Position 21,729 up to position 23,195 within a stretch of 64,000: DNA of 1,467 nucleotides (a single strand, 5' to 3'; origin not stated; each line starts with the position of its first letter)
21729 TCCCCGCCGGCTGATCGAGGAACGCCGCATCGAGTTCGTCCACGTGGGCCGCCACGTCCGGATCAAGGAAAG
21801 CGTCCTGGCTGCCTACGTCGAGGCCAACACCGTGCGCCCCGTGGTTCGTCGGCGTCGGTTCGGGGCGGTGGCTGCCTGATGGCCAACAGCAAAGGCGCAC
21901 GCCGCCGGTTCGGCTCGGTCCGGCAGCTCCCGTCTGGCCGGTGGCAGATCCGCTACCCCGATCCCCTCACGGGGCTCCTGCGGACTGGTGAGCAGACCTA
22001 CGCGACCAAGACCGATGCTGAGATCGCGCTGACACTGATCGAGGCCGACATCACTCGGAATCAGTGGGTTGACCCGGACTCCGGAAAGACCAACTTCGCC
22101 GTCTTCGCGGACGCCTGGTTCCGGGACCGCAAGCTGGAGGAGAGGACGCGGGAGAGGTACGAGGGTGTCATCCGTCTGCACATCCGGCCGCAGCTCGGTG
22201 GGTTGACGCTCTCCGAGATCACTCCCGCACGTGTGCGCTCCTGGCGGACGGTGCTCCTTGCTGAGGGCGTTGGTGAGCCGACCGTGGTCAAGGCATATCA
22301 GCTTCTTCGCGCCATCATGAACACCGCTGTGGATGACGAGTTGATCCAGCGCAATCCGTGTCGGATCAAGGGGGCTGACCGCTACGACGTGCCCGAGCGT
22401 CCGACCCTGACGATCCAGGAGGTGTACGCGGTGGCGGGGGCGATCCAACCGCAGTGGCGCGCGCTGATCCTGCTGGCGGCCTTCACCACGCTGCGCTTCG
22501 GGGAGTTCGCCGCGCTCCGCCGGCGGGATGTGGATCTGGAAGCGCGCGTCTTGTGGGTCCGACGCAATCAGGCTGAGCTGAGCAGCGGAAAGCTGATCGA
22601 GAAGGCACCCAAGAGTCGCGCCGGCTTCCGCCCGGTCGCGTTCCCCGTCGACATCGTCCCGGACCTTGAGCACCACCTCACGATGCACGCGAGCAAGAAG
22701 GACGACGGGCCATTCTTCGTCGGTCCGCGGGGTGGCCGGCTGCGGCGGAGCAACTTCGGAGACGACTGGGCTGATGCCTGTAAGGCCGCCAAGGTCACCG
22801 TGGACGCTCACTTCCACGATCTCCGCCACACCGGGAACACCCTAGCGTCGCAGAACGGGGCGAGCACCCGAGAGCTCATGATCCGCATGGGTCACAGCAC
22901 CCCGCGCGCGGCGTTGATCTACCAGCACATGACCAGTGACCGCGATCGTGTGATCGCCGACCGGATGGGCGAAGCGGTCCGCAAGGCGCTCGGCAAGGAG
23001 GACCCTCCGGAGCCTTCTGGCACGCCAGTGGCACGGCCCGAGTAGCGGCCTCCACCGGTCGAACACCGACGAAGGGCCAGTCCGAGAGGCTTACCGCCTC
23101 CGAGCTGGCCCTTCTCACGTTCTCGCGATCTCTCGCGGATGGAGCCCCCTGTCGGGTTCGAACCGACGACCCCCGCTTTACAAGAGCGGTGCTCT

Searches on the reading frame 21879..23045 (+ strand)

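Call 12: search_protein_families(library=pfam, proteins=[window:21879-23045:+], max_evalue=0.01)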
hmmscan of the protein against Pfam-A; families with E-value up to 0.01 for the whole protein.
window:21879-23045:+ (388 aa): 4 families
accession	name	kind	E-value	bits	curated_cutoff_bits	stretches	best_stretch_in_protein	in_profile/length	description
PF00589.27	Phage_integrase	-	1.2e-16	61.5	27.1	1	192-352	23-169/172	Phage integrase family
PF14659.12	Phage_int_SAM_3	-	1.3e-09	38.6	22.6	1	73-124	2-55/58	Phage integrase, N-terminal SAM-like domain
PF22022.2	Phage_int_M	-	2.8e-05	24.7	27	1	73-162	1-91/96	Phage integrase central domain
PF13102.12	Phage_int_SAM_5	-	5.3e-05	24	22.3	1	74-161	3-93/98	Phage integrase SAM-like domain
